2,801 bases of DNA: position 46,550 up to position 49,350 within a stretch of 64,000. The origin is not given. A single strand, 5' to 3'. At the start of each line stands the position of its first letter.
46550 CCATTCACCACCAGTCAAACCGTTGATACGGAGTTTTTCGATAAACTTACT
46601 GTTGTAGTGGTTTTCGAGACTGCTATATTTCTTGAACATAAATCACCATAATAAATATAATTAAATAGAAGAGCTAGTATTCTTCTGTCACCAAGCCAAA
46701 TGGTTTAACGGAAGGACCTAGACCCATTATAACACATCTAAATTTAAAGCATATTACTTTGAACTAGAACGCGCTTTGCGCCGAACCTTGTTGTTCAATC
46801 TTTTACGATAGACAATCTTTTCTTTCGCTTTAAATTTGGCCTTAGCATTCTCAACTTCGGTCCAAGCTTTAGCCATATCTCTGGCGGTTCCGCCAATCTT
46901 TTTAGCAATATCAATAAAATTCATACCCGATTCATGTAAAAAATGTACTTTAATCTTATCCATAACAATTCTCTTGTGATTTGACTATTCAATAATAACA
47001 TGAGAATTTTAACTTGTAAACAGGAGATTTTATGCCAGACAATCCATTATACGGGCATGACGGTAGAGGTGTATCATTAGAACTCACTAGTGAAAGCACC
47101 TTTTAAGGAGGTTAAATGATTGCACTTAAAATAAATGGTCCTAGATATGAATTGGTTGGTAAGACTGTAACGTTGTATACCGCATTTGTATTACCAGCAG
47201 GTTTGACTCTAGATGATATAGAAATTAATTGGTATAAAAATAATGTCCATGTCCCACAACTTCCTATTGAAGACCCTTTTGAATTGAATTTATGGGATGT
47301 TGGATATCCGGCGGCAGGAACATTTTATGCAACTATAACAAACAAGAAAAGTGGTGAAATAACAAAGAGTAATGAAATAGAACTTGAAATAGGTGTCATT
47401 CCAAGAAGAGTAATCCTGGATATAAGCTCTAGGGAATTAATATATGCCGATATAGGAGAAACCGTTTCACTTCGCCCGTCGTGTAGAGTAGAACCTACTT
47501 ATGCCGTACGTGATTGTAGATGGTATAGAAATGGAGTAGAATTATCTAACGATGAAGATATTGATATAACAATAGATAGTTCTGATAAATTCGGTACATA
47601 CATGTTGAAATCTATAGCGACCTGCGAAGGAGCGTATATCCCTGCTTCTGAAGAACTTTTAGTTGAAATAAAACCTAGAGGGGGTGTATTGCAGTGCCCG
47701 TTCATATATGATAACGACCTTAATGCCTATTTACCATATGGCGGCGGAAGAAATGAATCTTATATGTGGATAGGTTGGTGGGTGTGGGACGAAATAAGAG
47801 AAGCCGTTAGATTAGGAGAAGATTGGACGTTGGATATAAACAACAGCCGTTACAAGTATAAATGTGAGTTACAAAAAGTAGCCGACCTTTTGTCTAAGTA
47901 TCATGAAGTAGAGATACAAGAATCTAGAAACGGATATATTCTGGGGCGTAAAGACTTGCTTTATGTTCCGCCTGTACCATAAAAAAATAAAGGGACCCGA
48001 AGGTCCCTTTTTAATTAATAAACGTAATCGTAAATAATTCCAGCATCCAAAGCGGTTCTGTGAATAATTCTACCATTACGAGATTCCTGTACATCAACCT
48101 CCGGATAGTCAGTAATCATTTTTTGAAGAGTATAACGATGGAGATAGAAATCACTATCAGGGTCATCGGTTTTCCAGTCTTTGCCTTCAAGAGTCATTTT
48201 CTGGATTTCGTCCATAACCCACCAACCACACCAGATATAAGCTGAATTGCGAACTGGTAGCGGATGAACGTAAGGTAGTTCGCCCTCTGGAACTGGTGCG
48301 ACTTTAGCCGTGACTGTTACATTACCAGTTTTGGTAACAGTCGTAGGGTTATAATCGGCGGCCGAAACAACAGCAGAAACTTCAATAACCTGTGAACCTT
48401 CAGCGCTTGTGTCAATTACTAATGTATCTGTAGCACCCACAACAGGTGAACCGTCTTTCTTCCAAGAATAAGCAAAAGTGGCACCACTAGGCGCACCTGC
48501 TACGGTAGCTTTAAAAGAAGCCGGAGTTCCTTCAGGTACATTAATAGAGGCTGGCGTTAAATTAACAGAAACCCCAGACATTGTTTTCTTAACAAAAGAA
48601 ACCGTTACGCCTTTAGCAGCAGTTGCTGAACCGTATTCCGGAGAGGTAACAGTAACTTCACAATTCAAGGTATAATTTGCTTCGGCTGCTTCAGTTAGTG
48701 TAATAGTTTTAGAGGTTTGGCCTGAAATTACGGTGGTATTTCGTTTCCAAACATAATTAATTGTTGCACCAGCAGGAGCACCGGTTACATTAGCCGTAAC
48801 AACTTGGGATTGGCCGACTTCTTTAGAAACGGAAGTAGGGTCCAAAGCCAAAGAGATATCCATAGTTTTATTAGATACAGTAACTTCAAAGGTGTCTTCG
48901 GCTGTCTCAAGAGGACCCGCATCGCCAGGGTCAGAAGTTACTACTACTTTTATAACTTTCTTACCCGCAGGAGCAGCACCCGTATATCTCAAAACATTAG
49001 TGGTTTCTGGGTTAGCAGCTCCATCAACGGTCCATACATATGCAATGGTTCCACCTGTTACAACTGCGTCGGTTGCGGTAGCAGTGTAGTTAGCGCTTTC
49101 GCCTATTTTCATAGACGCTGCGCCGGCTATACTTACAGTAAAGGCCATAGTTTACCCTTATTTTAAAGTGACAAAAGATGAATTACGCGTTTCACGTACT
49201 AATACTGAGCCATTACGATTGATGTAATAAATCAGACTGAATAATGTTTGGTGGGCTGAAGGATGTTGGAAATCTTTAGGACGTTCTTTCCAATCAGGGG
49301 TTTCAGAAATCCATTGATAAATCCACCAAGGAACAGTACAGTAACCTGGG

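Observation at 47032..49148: Second Hoc-like decoration protein, convergent with hoc, preceded by a mini-ORF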

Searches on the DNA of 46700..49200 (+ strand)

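Call 4: search_dna_similar(query=window:46700-49200:+, collection=phages, mode=near, max_rows=30)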
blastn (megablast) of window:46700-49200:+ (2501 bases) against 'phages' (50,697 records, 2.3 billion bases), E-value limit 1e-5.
Records with a match: 112; places in all: 124; records where one place covers at least 80% of the query: 0.
Best place of each record, by identity: 95-99% 1; 90-95% 4; 80-90% 72; 60-80% 35.
By first word of the organism name: Escherichia 70; Klebsiella 16; Enterobacteria 8; Tequatrovirus 5; Salmonella 4; Shigella 3; Yersinia 3; Dhakavirus 1; phage 1; Phage 1.
By host as written in the record: Escherichia coli 29; - 18; Klebsiella pneumoniae 5; Escherichia coli BL21(DE3) 4; Escherichia coli B 3; Escherichia coli K-12 MG1655 2; Escherichia coli DE217 2; Escherichia coli O157 2; and 34 more.
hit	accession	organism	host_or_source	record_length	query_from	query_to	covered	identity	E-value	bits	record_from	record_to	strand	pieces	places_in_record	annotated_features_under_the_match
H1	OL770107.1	Escherichia phage CLB_P2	Escherichia coli 55989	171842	1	1892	75%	89.9%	0e+0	2399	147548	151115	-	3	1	hypothetical protein (x3) | head decoration protein | capsid and scaffold protein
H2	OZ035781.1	Dhakavirus CLBP2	-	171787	1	1892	75%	89.9%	0e+0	2399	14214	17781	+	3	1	record has no annotation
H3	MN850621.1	Escherichia phage dhabil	Escherichia coli K-12 MG1655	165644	1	1892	75%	89.9%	0e+0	2403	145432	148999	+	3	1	hypothetical protein (x3) | head outer capsid protein (x2)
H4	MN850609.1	Escherichia phage dhaeg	Escherichia coli K-12 MG1655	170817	1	1892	75%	89.9%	0e+0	2397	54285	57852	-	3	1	hypothetical protein (x2) | head outer capsid protein (x2)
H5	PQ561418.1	phage Ec2-ASingh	-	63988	1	1892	74%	90.1%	0e+0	2414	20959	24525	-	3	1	record has no annotation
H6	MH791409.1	Escherichia phage EcWhh-1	Escherichia coli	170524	1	2501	61%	84.3%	0e+0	1477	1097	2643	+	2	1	hypothetical protein (x2) | inhibitor of prohead protease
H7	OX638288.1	Escherichia phage UP19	-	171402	1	2501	61%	84.3%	0e+0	1477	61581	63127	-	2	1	Hoc-like head decoration | hypothetical protein | minor head protein inhibitor of protease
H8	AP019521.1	Escherichia phage KIT01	Escherichia coli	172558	1281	2501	49%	92.8%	0e+0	1764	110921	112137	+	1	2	head outer capsid protein | inhibitor of prohead protease | hypothetical protein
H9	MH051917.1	Enterobacteria phage vB_EcoM_IME341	Escherichia coli BL21(DE3)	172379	1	2499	40%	90.4%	0e+0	1324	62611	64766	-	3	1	head outer capsid protein | hypothetical protein | inhibitor of prohead protease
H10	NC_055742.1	Enterobacteria phage vB_EcoM_IME341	Escherichia coli BL21(DE3)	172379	1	2499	40%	90.4%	0e+0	1324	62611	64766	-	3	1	Hoc-like head decoration | hypothetical protein | minor head protein inhibitor of protease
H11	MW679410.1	Escherichia phage C6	Escherichia coli 22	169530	1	2501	39%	85.1%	3e-152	1005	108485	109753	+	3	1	head outer capsid protein | hypothetical protein | inhibitor of prohead protease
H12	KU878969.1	Escherichia phage MX01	Escherichia coli DE217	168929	1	2501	39%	85.8%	9e-162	1033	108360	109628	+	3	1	head outer capsid protein | hypothetical protein | inhibitor of prohead protease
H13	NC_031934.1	Escherichia phage MX01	Escherichia coli DE217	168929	1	2501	39%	85.8%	9e-162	1033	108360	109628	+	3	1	Hoc-like head decoration | hypothetical protein | minor head protein inhibitor of protease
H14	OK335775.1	Escherichia phage PSD2002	Escherichia coli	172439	1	2501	39%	85.6%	3e-157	1024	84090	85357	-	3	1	capsid and scaffold protein | hypothetical protein | inhibitor of prohead protease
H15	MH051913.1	Enterobacteria phage vB_EcoM_IME281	Escherichia coli BL21(DE3)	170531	1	2501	39%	85.6%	6e-159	1024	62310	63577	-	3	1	head outer capsid protein | hypothetical protein | inhibitor of prohead protease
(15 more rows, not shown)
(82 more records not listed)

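Call 6: get_annotated_region(hit=H3, flank=5000)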
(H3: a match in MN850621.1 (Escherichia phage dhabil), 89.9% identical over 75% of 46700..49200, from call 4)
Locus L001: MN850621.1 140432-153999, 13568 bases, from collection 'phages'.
description: Escherichia phage dhabil, complete genome.
organism: Escherichia phage dhabil (NCBI taxid 2696390)
taxonomy: Viruses; Duplodnaviria; Heunggongvirae; Uroviricota; Caudoviricetes; Straboviridae; Tevenvirinae; Dhakavirus
host: Escherichia coli K-12 MG1655; source: wastewater; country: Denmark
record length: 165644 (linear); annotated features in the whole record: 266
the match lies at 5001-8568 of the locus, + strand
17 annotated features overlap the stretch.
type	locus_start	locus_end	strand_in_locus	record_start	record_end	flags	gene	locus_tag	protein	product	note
CDS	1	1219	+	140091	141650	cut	-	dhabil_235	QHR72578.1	major head protein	major head protein [Escherichia phage wV7]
CDS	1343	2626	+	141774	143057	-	-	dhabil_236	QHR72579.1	precursor of head vertex subunit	PVOGs: VOG0466; precursor of head vertex subunit [Escherichia phage wV7] [Escherichia phage slur02]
CDS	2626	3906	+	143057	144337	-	-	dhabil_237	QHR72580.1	capsid vertex protein I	PVOGs: VOG0466; capsid vertex protein I [Escherichia phage vB_EcoM_VR25]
CDS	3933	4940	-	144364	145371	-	-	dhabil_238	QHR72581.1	RNA ligase 2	PVOGs: VOG10887; RNA ligase 2 [Enterobacteria phage Bp7]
CDS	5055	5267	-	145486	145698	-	-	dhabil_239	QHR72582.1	hypothetical protein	PVOGs: VOG3857; Hypothetical protein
CDS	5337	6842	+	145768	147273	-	-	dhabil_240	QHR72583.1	hypothetical protein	Hypothetical protein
CDS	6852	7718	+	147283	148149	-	-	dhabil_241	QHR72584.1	head outer capsid protein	PVOGs: VOG4823; hoc head outer capsid protein [Enterobacteria phage JS10]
CDS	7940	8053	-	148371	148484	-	-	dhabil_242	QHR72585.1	hypothetical protein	Hypothetical protein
CDS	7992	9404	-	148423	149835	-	-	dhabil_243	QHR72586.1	head outer capsid protein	PVOGs: VOG4823; head outer capsid protein [Shigella phage SP18]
CDS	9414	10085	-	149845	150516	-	-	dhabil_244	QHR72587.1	inhibitor of prohead protease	inhibitor of prohead protease [Shigella phage SHFML-11]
CDS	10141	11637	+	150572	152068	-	-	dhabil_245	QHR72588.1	DNA helicase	PVOGs: VOG4548; DNA helicase [Salmonella phage STML-198]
CDS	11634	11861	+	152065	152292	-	-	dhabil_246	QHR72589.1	DNA helicase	DNA helicase [Shigella phage SHFML-11]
CDS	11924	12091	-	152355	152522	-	-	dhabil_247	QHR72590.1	hypothetical protein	PVOGs: VOG1821; UvsY.2 [Shigella phage SP18]; hypothetical protein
CDS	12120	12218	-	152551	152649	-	-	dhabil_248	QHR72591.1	hypothetical protein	Hypothetical protein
CDS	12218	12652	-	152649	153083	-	-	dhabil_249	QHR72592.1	recombination, repair and ssDNA binding protein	PVOGs: VOG1237; recombination, repair and ssDNA binding protein [Salmonella phage vB_SenMS16]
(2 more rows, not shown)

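Call 7: get_annotated_region(hit=H1, flank=5000)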
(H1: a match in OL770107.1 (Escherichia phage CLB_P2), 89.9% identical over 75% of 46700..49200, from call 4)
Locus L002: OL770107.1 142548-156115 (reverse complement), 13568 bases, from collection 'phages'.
description: Escherichia phage CLB_P2, complete genome.
organism: Escherichia phage CLB_P2 (NCBI taxid 2920924)
taxonomy: Viruses; Duplodnaviria; Heunggongvirae; Uroviricota; Caudoviricetes; Straboviridae; Tevenvirinae; Dhakavirus
host: Escherichia coli 55989; source: sewage water; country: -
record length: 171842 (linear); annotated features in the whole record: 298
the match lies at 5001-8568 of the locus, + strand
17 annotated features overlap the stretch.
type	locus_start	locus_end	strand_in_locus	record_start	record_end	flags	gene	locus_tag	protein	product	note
CDS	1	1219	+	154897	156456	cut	-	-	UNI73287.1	major capsid protein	rasttk_feature_annotation_tool=annotate_proteins_km er_v2; rasttk_feature_creation_tool=/opt/patric-common/ ...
CDS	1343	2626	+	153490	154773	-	-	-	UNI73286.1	capsid vertex protein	rasttk_feature_annotation_tool=annotate_proteins_km er_v2; rasttk_feature_creation_tool=/opt/patric-common/ ...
CDS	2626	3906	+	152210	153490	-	-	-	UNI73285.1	capsid vertex protein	rasttk_feature_annotation_tool=annotate_proteins_km er_v2; rasttk_feature_creation_tool=/opt/patric-common/ ...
CDS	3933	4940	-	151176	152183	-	-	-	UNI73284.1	RNA ligase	rasttk_feature_annotation_tool=annotate_proteins_km er_v2; rasttk_feature_creation_tool=/opt/patric-common/ ...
CDS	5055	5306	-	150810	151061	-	-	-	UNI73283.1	hypothetical protein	rasttk_feature_annotation_tool=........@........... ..; rasttk_feature_creation_tool=/opt/patric-common/ ...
CDS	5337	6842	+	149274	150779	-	-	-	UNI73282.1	hypothetical protein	rasttk_feature_annotation_tool=annotate_proteins_km er_v2; rasttk_feature_creation_tool=/opt/patric-common/ ...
CDS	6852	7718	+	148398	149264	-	-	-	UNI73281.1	head decoration protein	rasttk_feature_annotation_tool=annotate_proteins_si milarity; rasttk_feature_creation_tool=/opt/patric-common/ ...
CDS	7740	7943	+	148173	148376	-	-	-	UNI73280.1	hypothetical protein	rasttk_feature_annotation_tool=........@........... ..; rasttk_feature_creation_tool=/opt/patric-common/ ...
CDS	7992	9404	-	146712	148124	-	-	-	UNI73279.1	capsid and scaffold protein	rasttk_feature_annotation_tool=annotate_proteins_km er_v2; rasttk_feature_creation_tool=/opt/patric-common/ ...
CDS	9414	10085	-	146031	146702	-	-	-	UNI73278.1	inhibitor of prohead protease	rasttk_feature_annotation_tool=annotate_proteins_si milarity; rasttk_feature_creation_tool=/opt/patric-common/ ...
CDS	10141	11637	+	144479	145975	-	-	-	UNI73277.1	DNA helicase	rasttk_feature_annotation_tool=annotate_proteins_km er_v2; rasttk_feature_creation_tool=/opt/patric-common/ ...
CDS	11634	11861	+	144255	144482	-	-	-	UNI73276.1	RNA-DNA + DNA-DNA helicase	rasttk_feature_annotation_tool=annotate_proteins_si milarity; rasttk_feature_creation_tool=/opt/patric-common/ ...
CDS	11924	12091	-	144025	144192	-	-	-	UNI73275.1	hypothetical protein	rasttk_feature_annotation_tool=annotate_proteins_si milarity; rasttk_feature_creation_tool=/opt/patric-common/ ...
CDS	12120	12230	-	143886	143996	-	-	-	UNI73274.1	hypothetical protein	rasttk_feature_annotation_tool=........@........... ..; rasttk_feature_creation_tool=/opt/patric-common/ ...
CDS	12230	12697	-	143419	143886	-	-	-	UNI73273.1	single stranded DNA-binding protein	rasttk_feature_annotation_tool=annotate_proteins_si milarity; rasttk_feature_creation_tool=/opt/patric-common/ ...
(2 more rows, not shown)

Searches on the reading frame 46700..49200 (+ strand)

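Call 46: search_protein_families(library=phrogs, proteins=[L001:5337-6839:+], max_evalue=0.001)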
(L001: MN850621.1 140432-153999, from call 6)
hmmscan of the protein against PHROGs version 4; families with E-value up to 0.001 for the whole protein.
L001:5337-6839:+ (501 aa): 41 families (the best 25 are shown)
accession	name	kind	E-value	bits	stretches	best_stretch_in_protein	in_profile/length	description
phrog_5073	-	tail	7.5e-86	290.2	3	3-226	31-286/519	tail fiber protein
phrog_819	-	tail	1.5e-31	110.5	1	79-349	511-752/1024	tail protein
phrog_29268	-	unknown function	7.8e-28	98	3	80-225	286-430/653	-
phrog_8745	-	tail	1.5e-27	96.4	2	77-225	1381-1479/1803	tail fiber protein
phrog_6320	-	tail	1.6e-24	87.7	2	79-158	128-210/745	tail fiber protein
phrog_366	-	tail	2.3e-24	87.7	2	76-152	306-385/474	tail fiber protein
phrog_18350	-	tail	1.1e-20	75.4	3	286-331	153-198/253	tail fiber protein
phrog_1658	-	unknown function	4.8e-17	63.5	3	198-336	40-128/239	-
phrog_3904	-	tail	2.8e-15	56.7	2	106-225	768-886/1086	tail fiber protein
phrog_10972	-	tail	1.3e-14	55.4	2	290-334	157-203/343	tail fiber protein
phrog_1806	-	tail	2.4e-14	54.3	2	81-226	108-231/276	collagen like minor tail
phrog_26654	-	unknown function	6.3e-13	49.8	2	284-335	85-142/360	-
phrog_17587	-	tail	8.9e-12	45.2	1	124-225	348-411/641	tail fiber protein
phrog_3420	-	unknown function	1.2e-11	44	2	64-185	234-357/929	-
phrog_26246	-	tail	1.9e-10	41.4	2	78-151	106-182/329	tail protein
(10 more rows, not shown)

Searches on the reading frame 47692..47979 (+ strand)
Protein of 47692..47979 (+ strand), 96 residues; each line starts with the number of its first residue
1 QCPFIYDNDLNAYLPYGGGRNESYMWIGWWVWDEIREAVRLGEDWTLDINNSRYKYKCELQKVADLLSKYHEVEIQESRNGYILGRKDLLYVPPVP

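Call 62: predict_structure(alignment_id=A5)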
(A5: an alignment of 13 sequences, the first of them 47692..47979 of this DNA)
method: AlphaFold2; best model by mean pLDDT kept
length: 96 residues; sequences in the alignment: 13
mean_pLDDT: 84.4   pTM: 0.76
mean pLDDT of the five models: 84.4, 84.3, 82.0, 80.7, 79.3
residues with pLDDT >= 90: 56; 70-90: 26; 50-70: 11; < 50: 3
segments of 3 or more residues with pLDDT < 50: 94-96
pLDDT, mean of each block of 10 residues (from residue 1): 77 61 89 93 91 94 92 91 91 54
secondary structure, 60 per line:
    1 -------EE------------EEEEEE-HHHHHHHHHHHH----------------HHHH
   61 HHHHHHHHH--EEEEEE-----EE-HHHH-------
elements in order: E22-27 H29-40 H57-69 E72-77 H86-89
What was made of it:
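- On Hoc family (T4 Hoc; phrog_1149): The AF2 model of residues 193-288 (pLDDT 84.4, call 62) has 8t1x_X as its only significant Foldseek hit, at E=2.6e-6, TM 0.67 and 32% identity.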

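Call 65: fold_search(model_id=the predicted structure, library=pdb)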
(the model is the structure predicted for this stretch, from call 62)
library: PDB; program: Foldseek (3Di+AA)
matches with E <= 10: 226; with E <= 0.001: 1
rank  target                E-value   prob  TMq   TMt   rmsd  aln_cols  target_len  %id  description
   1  8t1x_X                2.6e-06  1.00  0.67  0.67   4.7       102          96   32  T4 highly immunogenic outer capsid protein C-terminal domain bound to the vertex-proximal gp23* capsomer of the isomet (released 2023-07-19)
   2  4otn_B                5.6e-01  0.20  0.34  0.29   4.9        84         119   12  Crystal structure of the C-terminal regulatory domain of murine GCN2 (released 2014-04-16)
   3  5mmo                  6.4e-01  0.09  0.22  0.12   7.0        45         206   13  E. coli DNA Gyrase B 24 kDa ATPase domain in complex with [3-(3-ethyl-ureido)-5-(pyridin-4-yl)-isoquinolin-8-yl-methyl]- (released 2017-04-26)
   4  2p5t_D                6.4e-01  0.08  0.25  0.12  12.7        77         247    6  Molecular and structural characterization of the PezAT chromosomal toxin-antitoxin system of the human pathogen Strept (released 2007-05-15)
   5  4otn_A                1.1e+00  0.12  0.33  0.27   5.8        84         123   12  Crystal structure of the C-terminal regulatory domain of murine GCN2 (released 2014-04-16)
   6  4duh_A                1.3e+00  0.04  0.18  0.11   6.4        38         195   16  Crystal structure of 24 kDa domain of E. coli DNA gyrase B in complex with small molecule inhibitor (released 2012-08-01)
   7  6gwu_C                1.3e+00  0.04  0.23  0.14  11.1       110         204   11  Carbonic anhydrase CaNce103p from Candida albicans (released 2018-11-07)
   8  1gvn_B                1.4e+00  0.05  0.21  0.09  12.2        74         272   11  Crystal Structure of the Plasmid Maintenance System epsilon/zeta: Meachnism of toxin inactivation and toxin function (released 2003-01-29)
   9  6f96                  1.5e+00  0.06  0.21  0.13   7.1        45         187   16  Crystal Structure of E. coli GyraseB 24kDa in complex with 6-[(ethylcarbamoyl)amino]-4-[(4-methoxyphenyl)amino]-N-(pyrid (released 2019-01-30)
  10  6kzx                  1.5e+00  0.03  0.19  0.11   7.6        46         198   17  Crystal structure of E.coli DNA gyrase B in complex with 2-oxo-1,2-dihydroquinoline derivative (released 2020-05-06)
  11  6m1j_B                1.6e+00  0.06  0.23  0.14   7.4        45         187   11  The DNA Gyrase B ATP binding domain of PSEUDOMONAS AERUGINOSA in complex with compound 12x (released 2020-09-02)
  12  7ptf_B                1.6e+00  0.06  0.23  0.12   6.8        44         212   11  Pseudomonas aeruginosa DNA gyrase B 24kDa ATPase subdomain complexed with novobiocin (released 2022-10-05)
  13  5mmn                  1.6e+00  0.06  0.22  0.12   7.0        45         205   13  E. coli DNA Gyrase B 24 kDa ATPase domain in complex with 1-ethyl-3-[8-methyl-5-(2-methyl-pyridin-4-yl)-isoquinolin-3-yl (released 2017-04-26)
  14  4b6c_B                1.6e+00  0.05  0.22  0.14   7.2        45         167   11  Structure of the M. smegmatis GyrB ATPase domain in complex with an aminopyrazinamide (released 2013-01-23)
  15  1aj6                  1.6e+00  0.04  0.17  0.11   6.9        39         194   18  NOVOBIOCIN-RESISTANT MUTANT (R136H) OF THE N-TERMINAL 24 KDA FRAGMENT OF DNA GYRASE B COMPLEXED WITH NOVOBIOCIN AT 2.3 A (released 1998-05-20)
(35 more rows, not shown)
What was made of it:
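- On Hoc family (T4 Hoc; phrog_1149): The next hit has E=0.56 (call 65).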
